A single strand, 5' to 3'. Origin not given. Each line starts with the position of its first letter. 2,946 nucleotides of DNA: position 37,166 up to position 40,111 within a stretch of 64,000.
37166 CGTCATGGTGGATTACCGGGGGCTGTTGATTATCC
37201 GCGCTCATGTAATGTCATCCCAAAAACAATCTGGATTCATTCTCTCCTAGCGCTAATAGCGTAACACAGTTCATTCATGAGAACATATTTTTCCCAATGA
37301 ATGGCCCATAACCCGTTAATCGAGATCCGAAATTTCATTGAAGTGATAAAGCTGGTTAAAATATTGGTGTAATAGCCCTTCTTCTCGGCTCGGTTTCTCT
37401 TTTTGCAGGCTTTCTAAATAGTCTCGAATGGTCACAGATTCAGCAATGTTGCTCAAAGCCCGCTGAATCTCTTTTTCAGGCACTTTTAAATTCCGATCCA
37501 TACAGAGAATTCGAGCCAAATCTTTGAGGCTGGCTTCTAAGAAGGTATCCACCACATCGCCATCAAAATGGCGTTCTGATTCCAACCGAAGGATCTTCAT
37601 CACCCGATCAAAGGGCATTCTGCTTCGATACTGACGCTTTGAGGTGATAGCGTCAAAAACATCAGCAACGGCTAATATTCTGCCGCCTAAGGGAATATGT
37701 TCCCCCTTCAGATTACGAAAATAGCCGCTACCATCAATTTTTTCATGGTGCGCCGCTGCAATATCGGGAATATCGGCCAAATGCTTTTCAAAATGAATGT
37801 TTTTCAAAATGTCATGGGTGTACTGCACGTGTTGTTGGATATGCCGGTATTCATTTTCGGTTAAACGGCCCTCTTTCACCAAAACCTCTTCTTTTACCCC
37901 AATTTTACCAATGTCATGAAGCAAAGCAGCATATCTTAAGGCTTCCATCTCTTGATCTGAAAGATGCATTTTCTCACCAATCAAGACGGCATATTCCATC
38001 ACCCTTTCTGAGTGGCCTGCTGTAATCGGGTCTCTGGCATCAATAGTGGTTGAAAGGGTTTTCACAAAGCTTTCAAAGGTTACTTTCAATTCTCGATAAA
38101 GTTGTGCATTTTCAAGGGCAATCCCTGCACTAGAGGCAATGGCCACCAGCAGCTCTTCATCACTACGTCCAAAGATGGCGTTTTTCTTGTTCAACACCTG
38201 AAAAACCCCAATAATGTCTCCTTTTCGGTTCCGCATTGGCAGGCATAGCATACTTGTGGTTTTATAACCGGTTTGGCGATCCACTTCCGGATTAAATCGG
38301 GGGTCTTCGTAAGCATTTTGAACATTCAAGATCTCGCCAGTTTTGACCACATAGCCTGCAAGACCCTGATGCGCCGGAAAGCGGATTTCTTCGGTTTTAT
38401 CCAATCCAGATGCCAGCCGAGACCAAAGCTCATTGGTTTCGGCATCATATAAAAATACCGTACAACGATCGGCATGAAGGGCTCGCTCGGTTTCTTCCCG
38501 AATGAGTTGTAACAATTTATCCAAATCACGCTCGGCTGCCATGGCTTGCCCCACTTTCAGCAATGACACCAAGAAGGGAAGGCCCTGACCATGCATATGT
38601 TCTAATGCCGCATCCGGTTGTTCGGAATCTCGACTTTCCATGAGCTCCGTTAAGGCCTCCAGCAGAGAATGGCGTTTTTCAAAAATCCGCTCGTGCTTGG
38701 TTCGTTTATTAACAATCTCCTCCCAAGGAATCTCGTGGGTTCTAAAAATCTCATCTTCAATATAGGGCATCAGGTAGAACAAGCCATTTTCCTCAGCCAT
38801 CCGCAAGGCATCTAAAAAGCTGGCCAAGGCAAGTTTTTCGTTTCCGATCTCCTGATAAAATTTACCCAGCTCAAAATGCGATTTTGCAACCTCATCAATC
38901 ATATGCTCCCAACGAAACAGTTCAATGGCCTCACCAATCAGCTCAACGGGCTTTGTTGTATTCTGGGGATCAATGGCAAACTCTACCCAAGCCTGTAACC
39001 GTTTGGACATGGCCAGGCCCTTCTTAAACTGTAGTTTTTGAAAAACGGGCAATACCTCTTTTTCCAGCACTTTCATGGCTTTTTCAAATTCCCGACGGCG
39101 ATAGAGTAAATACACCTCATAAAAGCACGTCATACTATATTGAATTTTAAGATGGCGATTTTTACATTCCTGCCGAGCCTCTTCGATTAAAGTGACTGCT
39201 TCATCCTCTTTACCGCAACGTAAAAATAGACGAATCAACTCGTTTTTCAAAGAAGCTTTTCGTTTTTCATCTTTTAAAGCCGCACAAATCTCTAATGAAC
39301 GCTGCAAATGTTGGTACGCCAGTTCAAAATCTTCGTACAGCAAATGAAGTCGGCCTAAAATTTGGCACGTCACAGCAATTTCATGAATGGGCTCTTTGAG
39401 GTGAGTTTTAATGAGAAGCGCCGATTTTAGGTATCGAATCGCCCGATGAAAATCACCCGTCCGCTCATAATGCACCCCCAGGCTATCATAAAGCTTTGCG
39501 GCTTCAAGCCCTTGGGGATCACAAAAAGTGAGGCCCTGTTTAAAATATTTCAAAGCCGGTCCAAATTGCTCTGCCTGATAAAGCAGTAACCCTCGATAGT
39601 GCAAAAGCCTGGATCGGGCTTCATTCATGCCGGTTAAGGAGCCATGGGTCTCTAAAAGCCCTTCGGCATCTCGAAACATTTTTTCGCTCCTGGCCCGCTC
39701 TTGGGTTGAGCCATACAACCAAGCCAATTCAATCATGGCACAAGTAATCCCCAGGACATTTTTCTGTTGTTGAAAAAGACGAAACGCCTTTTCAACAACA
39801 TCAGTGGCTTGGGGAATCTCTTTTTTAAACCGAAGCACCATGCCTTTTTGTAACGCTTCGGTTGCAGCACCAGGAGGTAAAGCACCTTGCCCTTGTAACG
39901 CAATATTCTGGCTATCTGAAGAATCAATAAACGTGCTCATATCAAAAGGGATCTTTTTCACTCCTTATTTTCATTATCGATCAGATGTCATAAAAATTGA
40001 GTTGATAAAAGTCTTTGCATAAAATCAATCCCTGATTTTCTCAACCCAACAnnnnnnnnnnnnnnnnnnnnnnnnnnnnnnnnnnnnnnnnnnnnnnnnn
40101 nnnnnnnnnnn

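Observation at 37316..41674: Divergent pair: TPR-GAF-HD-GY(F) protein and a pseudo-receiver fused to degenerate GGDEF with intact I-site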

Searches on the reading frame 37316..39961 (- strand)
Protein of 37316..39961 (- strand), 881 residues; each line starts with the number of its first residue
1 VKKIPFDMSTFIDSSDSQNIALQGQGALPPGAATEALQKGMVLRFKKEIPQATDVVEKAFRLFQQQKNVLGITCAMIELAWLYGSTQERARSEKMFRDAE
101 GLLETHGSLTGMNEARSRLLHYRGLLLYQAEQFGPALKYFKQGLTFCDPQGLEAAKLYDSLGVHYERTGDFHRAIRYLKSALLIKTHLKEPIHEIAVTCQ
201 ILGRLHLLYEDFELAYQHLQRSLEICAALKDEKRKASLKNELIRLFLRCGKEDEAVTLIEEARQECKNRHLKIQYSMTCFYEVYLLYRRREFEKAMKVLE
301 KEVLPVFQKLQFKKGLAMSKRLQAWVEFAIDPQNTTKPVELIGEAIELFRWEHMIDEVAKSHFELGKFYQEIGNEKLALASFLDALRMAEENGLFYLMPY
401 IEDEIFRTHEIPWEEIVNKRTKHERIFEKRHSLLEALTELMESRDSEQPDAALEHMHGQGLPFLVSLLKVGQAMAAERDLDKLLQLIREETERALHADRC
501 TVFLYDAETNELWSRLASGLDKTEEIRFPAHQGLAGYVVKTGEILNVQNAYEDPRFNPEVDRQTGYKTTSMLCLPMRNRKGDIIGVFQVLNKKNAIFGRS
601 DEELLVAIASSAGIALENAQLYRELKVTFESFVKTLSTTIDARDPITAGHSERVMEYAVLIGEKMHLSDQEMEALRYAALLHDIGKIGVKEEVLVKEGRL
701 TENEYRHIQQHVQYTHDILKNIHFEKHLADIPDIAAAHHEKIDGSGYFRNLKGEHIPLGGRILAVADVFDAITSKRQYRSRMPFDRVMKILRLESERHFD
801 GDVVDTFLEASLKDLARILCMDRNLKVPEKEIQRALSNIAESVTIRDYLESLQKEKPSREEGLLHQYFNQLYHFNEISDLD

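Call 3: search_protein_families(library=pfam, proteins=[window:37316-39961:-], max_evalue=0.01)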
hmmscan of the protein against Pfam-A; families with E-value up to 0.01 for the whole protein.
window:37316-39961:- (881 aa): 17 families
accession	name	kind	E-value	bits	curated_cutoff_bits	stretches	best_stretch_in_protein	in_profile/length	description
PF13487.12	HD_5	-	3.2e-39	134.8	27.2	1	635-803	2-170/170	HD domain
PF01590.32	GAF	-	5.6e-22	79.1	22.4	1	479-616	1-133/133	GAF domain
PF01966.28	HD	-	1.4e-16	61.2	22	1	648-771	2-115/116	HD domain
PF13185.12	GAF_2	-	4.3e-15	56.6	28.6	1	477-617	1-136/136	GAF domain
PF13424.12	TPR_12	-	2.4e-14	53.7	30.1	1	154-226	2-75/77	Tetratricopeptide repeat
PF13492.12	GAF_3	-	2.4e-12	47.8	27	1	479-618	1-129/129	GAF domain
PF10602.15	RPN7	-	5.9e-12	46.1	29.6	1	153-239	34-116/174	26S proteasome subunit RPN7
PF17874.7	TPR_MalT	-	1.8e-10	41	45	1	161-394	86-315/336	MalT-like TPR region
PF07719.23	TPR_2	-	2.2e-09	37.1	27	0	155-184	1-30/34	Tetratricopeptide repeat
PF13428.12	TPR_14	-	1.3e-06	29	23.5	0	157-182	3-28/44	Tetratricopeptide repeat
PF00515.34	TPR_1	-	2.7e-06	27.4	27.8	0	119-145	3-29/34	Tetratricopeptide repeat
PF13181.12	TPR_8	-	2.2e-05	24.7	25.7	0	359-392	1-34/34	Tetratricopeptide repeat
PF13176.12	TPR_7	-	3.1e-05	24.2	27.9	1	158-189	2-33/36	Tetratricopeptide repeat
PF17004.11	SRP_TPR_like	-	0.0015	19.1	35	0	249-301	27-63/109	Putative TPR-like repeat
PF25058.1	ARM_TT21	-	0.0034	17.8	27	0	231-301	52-119/155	Tetratricopeptide repeat protein 21 ARM repeat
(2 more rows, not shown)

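Call 4: search_protein_families(library=ncbifam, proteins=[window:37316-39961:-], max_evalue=0.01)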
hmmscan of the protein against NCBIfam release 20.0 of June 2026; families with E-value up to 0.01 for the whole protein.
window:37316-39961:- (881 aa): 18 families
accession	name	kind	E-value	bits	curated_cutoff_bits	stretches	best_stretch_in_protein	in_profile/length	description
NF053512.1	nitric_RR_NosR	exception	1.4e-37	129.8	400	1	620-812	165-355/422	response regulator c-di-GMP phosphodiesterase, NosR family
NF008283.0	PRK11061.1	equivalog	3.6e-13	48.7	583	1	467-637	5-175/748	phosphoenolpyruvate--protein phosphotransferase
TIGR01817.1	nifA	equivalog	3e-07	29.6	528.85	1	465-668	5-206/534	nif-specific transcriptional activator NifA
TIGR02521.1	type_IV_pilW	equivalog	5.9e-07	29.3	154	1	37-241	35-228/234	type IV pilus biogenesis/stability protein PilW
NF041717.1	HaaA_phane_TPR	equivalog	7.3e-07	27.7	1125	1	160-262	757-858/882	cyclophane-containing RiPP biosynthesis TPR protein HaaT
NF053617.1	SARPRegAfsRStmc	equivalog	7.8e-07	27.4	1430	1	163-392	744-969/986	SARP-family global regulator AfsR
NF040959.1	MamA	equivalog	1.6e-05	24.5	200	0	154-204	36-86/204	magnetosome protein MamA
NF053520.1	HK_Porph_FimS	equivalog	3.7e-05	22.2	600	1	35-290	126-379/618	sensor histidine kinase FimS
TIGR00277.1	HDIG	domain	9.7e-05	22.2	27.6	1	650-740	8-83/84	HDIG domain-containing metalloprotein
NF058541.1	SusR_regulator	equivalog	9.9e-05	21.7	480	0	188-293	32-142/515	SusR family glycan utilization regulator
NF011958.0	PRK15429.1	equivalog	0.00015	20.5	830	1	404-634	130-362/692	formate hydrogenlyase transcriptional activator FlhA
NF053779.1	BT3442_fam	equivalog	0.00043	19.1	940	0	338-405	81-148/563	BT3442 family protein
NF008391.2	PRK11189.1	equivalog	0.00058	19.4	250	0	113-218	61-162/297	lipoprotein NlpI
TIGR02621.3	cas3_GSU0051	exception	0.00061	18.7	400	1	648-686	672-710/854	type I-G CRISPR-associated helicase/endonuclease Cas3g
NF047507.1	TPR_BatC_Lepto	exception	0.00075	19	175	0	359-389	96-126/214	TPR repeat-containing protein BatC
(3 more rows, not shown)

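Call 17: find_homologous_proteins(query=window:37316-39961:-, max_evalue=1e-20)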
Query window:37316-39961:- (881 aa): 83 proteins with E <= 1e-20 among 8000 candidates.
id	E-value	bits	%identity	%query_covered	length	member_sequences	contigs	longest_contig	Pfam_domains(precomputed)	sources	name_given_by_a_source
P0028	0.0e+0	1961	100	99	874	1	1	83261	PF10602.16,PF13185.13,PF13487.13,PF01966.29,PF13492.13,PF13428.13,PF17874.8,PF01590.33,PF00515.35,PF13424.13,PF13181.13,PF07719.24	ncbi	-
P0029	0.0e+0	1559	77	99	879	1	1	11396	PF10602.16,PF13185.13,PF13487.13,PF01966.29,PF13492.13,PF24391.2,PF17874.8,PF01590.33,PF00515.35,PF13424.13,PF28559.1,PF07719.24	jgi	jgi:HD-GYP domain-containing protein (c-di-GMP phosphodiesterase class II)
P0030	0.0e+0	1525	77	97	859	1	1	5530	PF10602.16,PF13185.13,PF13487.13,PF01966.29,PF13176.13,PF13492.13,PF13428.13,PF17874.8,PF01590.33,PF13424.13,PF28559.1,PF13181.13,PF07719.24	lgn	-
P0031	0.0e+0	1512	76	97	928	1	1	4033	PF10602.16,PF13185.13,PF13487.13,PF01966.29,PF01590.33,PF00515.35,PF13424.13,PF13492.13,PF07719.24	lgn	-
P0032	0.0e+0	1491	76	97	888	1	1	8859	PF10602.16,PF13185.13,PF13487.13,PF01966.29,PF24885.2,PF13492.13,PF01590.33,PF00515.35,PF13424.13,PF28559.1,PF14938.13,PF13181.13,PF07719.24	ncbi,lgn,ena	-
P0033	0.0e+0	1430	74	97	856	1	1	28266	PF10602.16,PF13185.13,PF13487.13,PF01966.29,PF13176.13,PF13492.13,PF13374.13,PF01590.33,PF00515.35,PF13424.13,PF14938.13,PF13432.13,PF13181.13,PF07719.24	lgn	-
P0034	0.0e+0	1414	72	97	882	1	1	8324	PF10602.16,PF13185.13,PF13487.13,PF01966.29,PF13176.13,PF13492.13,PF13428.13,PF01590.33,PF00515.35,PF13424.13,PF28559.1,PF14938.13,PF13181.13,PF07719.24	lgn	-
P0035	0.0e+0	1341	71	97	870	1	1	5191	PF10602.16,PF13185.13,PF13487.13,PF01966.29,PF01590.33,PF00515.35,PF13424.13,PF13176.13,PF13492.13,PF13428.13,PF07719.24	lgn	-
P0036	0.0e+0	1255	65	98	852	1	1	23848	PF10602.16,PF13185.13,PF13487.13,PF01966.29,PF13492.13,PF17874.8,PF01590.33,PF00515.35,PF13424.13,PF28559.1,PF14938.13,PF13181.13,PF07719.24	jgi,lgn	-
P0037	0.0e+0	1224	62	99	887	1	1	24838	PF10602.16,PF13185.13,PF13487.13,PF01966.29,PF13176.13,PF13492.13,PF13428.13,PF17874.8,PF01590.33,PF00515.35,PF13424.13,PF13181.13,PF07719.24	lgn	-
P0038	0.0e+0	1187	60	98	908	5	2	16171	PF10602.16,PF13185.13,PF13487.13,PF01966.29,PF13176.13,PF24885.2,PF13492.13,PF13428.13,PF17874.8,PF01590.33,PF00515.35,PF13424.13,PF28559.1,PF13432.13,PF13181.13,PF07719.24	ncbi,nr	ncbi:MAG: GAF domain-containing protein [Cyanobacteria bacterium HKST-UBA06]|nr:GAF domain-containin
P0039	0.0e+0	1177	62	97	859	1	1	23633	PF10602.16,PF13185.13,PF13487.13,PF01966.29,PF13492.13,PF13374.13,PF17874.8,PF01590.33,PF00515.35,PF13424.13,PF28559.1,PF13181.13,PF07719.24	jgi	jgi:HD-GYP domain-containing protein (c-di-GMP phosphodiesterase class II)/tetratricopeptide (TPR) r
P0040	0.0e+0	1123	58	98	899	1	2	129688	PF10602.16,PF13185.13,PF13487.13,PF01966.29,PF13492.13,PF13428.13,PF01590.33,PF00515.35,PF13424.13,PF28559.1,PF14938.13,PF13181.13,PF07719.24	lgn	-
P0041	0.0e+0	1081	59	96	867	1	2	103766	PF10602.16,PF13185.13,PF13487.13,PF01966.29,PF01590.33,PF00515.35,PF13424.13,PF13176.13,PF13492.13,PF13181.13,PF07719.24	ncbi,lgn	-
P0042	0.0e+0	1072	57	97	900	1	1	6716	PF10602.16,PF13185.13,PF13487.13,PF01966.29,PF01590.33,PF00515.35,PF13424.13,PF14938.13,PF13428.13,PF07719.24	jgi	jgi:HD-GYP domain-containing protein (c-di-GMP phosphodiesterase class II)/uncharacterized protein H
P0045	0.0e+0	1014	54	97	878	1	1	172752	PF10602.16,PF13185.13,PF13487.13,PF01966.29,PF09986.16,PF13176.13,PF13492.13,PF13428.13,PF01590.33,PF00515.35,PF13424.13,PF13181.13,PF07719.24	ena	-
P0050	3.7e-281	953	51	99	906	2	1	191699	PF10602.16,PF13185.13,PF13487.13,PF01966.29,PF13176.13,PF13492.13,PF13428.13,PF17874.8,PF01590.33,PF00515.35,PF13424.13,PF14938.13,PF13181.13,PF07719.24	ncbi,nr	ncbi:MAG: HD domain-containing protein [Cyanobacteria bacterium]|nr:HD domain-containing protein [Cy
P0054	1.6e-274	931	51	96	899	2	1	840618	PF10602.16,PF13185.13,PF13487.13,PF01966.29,PF17874.8,PF01590.33,PF00515.35,PF13424.13,PF13492.13,PF13181.13,PF07719.24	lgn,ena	-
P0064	8.0e-272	922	50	97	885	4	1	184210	PF10602.16,PF13185.13,PF13487.13,PF01966.29,PF13176.13,PF13492.13,PF01590.33,PF00515.35,PF13424.13,PF14938.13,PF13181.13,PF07719.24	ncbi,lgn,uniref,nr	ncbi:HD domain-containing phosphohydrolase [Vampirovibrio chlorellavorus]|uniref:HD domain-containin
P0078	1.6e-265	902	50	100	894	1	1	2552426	PF10602.16,PF13185.13,PF13487.13,PF01966.29,PF01590.33,PF13424.13,PF13492.13,PF07719.24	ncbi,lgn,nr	ncbi:MAG: GAF domain-containing protein [Vampirovibrionales bacterium]|nr:GAF domain-containing prot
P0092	1.8e-199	683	43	97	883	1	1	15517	PF10602.16,PF13185.13,PF13487.13,PF01966.29,PF13176.13,PF13492.13,PF13428.13,PF14559.13,PF17874.8,PF01590.33,PF13424.13,PF13181.13,PF07719.24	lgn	-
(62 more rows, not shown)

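Call 20: find_encoding_contigs(protein=P0064, flank=6000, max_places=2)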
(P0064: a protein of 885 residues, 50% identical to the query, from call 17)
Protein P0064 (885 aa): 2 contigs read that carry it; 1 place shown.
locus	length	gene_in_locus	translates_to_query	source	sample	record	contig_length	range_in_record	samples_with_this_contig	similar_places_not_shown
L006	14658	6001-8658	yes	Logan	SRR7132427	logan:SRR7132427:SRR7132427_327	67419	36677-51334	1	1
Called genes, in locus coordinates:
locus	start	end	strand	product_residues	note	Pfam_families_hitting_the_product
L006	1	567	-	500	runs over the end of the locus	PF00370:FGGY_N, PF02782:FGGY_C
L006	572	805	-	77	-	PF02609:Exonuc_VII_S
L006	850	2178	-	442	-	PF13742:tRNA_anti_2, PF01336:tRNA_anti-codon, PF02601:Exonuc_VII_L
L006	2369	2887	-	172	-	PF02577:BFN_dom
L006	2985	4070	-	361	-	PF10502:Peptidase_S26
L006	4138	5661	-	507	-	PF00072:Response_reg, PF00990:GGDEF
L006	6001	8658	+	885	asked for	PF00515:TPR_1 (faint), PF07719:TPR_2 (faint), PF10602:RPN7 (faint), PF01590:GAF, PF13185:GAF_2, PF13492:GAF_3, PF01966:HD, PF13487:HD_5, +4 more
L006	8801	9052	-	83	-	-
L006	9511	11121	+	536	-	PF03255:ACCA, PF01039:Carboxyl_trans, PF06833:MdcE (faint)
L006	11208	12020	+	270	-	PF00378:ECH_1, PF16113:ECH_2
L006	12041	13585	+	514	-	PF00289:Biotin_carb_N, PF02786:CPSase_L_D2, PF02222:ATP-grasp, PF07478:Dala_Dala_lig_C, PF02785:Biotin_carb_C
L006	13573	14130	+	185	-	PF25919:BSH_CusB (faint), PF00364:Biotin_lipoyl, PF25973:BSH_CzcB (faint)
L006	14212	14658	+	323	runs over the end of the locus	PF00682:HMGL-like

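Call 21: find_encoding_contigs(protein=P0078, flank=6000, max_places=1)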
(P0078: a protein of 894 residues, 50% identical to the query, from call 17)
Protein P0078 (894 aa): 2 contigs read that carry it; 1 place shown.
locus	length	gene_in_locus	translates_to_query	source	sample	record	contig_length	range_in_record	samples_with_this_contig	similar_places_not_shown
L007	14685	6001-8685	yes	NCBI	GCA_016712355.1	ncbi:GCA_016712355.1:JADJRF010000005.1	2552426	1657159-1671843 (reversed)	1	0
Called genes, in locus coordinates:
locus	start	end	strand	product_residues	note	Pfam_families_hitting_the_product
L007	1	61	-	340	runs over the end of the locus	PF01384:PHO4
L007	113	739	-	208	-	PF01865:PhoU_div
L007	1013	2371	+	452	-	-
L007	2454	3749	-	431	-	PF00595:PDZ, PF13180:PDZ_2, PF17820:PDZ_6, PF03572:Peptidase_S41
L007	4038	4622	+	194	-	-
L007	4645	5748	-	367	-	PF10502:Peptidase_S26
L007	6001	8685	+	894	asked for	PF13424:TPR_12 (faint), PF07719:TPR_2 (faint), PF10602:RPN7 (faint), PF01590:GAF, PF13185:GAF_2, PF13492:GAF_3, PF01966:HD, PF13487:HD_5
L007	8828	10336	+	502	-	PF00180:Iso_dh, PF18324:Isocitrate_DH_C_bact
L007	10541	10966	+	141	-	-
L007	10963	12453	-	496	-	PF11638:DnaA_N, PF00308:Bac_DnaA, PF01695:IstB_IS21, PF08299:Bac_DnaA_C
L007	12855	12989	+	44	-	PF00468:Ribosomal_L34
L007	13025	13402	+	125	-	PF00825:Ribonuclease_P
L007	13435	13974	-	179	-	-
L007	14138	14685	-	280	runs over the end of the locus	PF00149:Metallophos, PF12850:Metallophos_2 (weak)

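Call 23: find_encoding_contigs(protein=P0045, flank=6000, max_places=1)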
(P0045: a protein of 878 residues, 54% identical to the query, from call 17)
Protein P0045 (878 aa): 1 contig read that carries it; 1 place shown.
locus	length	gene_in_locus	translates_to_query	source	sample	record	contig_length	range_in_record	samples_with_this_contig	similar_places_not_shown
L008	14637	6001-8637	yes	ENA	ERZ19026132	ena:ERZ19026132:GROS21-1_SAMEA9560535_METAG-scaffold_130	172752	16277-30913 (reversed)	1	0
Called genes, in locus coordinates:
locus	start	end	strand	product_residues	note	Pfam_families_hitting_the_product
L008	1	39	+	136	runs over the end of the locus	-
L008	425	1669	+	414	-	-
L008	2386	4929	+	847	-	PF01368:DHH, PF02272:DHHA1 (weak), PF17768:RecJ_OB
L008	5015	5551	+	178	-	PF00156:Pribosyltran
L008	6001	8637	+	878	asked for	PF09986:DUF2225 (weak), PF13424:TPR_12, PF13424:TPR_12, PF01590:GAF, PF13185:GAF_2, PF13492:GAF_3 (weak), PF13487:HD_5, PF01966:HD, +6 more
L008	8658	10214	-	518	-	PF16657:Malt_amylase_C (weak)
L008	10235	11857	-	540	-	-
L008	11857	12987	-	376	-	-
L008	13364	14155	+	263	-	PF02348:CTP_transf_3, PF12804:NTP_transf_3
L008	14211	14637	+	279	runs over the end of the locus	PF01464:SLT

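Call 24: find_encoding_contigs(protein=P0092, flank=6000, max_places=1)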
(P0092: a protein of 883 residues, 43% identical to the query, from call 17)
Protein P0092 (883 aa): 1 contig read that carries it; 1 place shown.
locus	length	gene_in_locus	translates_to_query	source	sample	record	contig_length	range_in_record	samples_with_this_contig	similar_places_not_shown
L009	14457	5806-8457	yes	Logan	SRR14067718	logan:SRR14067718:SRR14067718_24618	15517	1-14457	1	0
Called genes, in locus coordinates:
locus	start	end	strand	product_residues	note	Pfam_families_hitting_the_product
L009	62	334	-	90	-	-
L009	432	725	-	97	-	-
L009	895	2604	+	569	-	PF05960:DUF885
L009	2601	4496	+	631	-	-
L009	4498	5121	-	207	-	PF07638:Sigma70_ECF (faint), PF08281:Sigma70_r4_2, PF04545:Sigma70_r4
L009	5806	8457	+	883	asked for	PF17874:TPR_MalT (weak), PF13424:TPR_12, PF13424:TPR_12, PF01590:GAF, PF13185:GAF_2, PF13492:GAF_3, PF01966:HD, PF13487:HD_5, +6 more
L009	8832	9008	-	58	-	-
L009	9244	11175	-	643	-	PF02518:HATPase_c, PF13589:HATPase_c_3, PF01119:DNA_mis_repair, PF08676:MutL_C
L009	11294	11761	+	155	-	-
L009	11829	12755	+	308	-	PF12895:ANAPC3 (faint), PF13424:TPR_12 (faint), PF13428:TPR_14 (faint), PF23914:TPR_CcmH_CycH (faint), PF00515:TPR_1 (faint), PF07719:TPR_2 (faint), PF13174:TPR_6 (faint), PF14559:TPR_19, +3 more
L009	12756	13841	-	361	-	PF25172:Beta-prop_WDR3_2nd (weak), PF25174:Beta-prop_THOC3 (weak), PF24805:EIF3I (weak)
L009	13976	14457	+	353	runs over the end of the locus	-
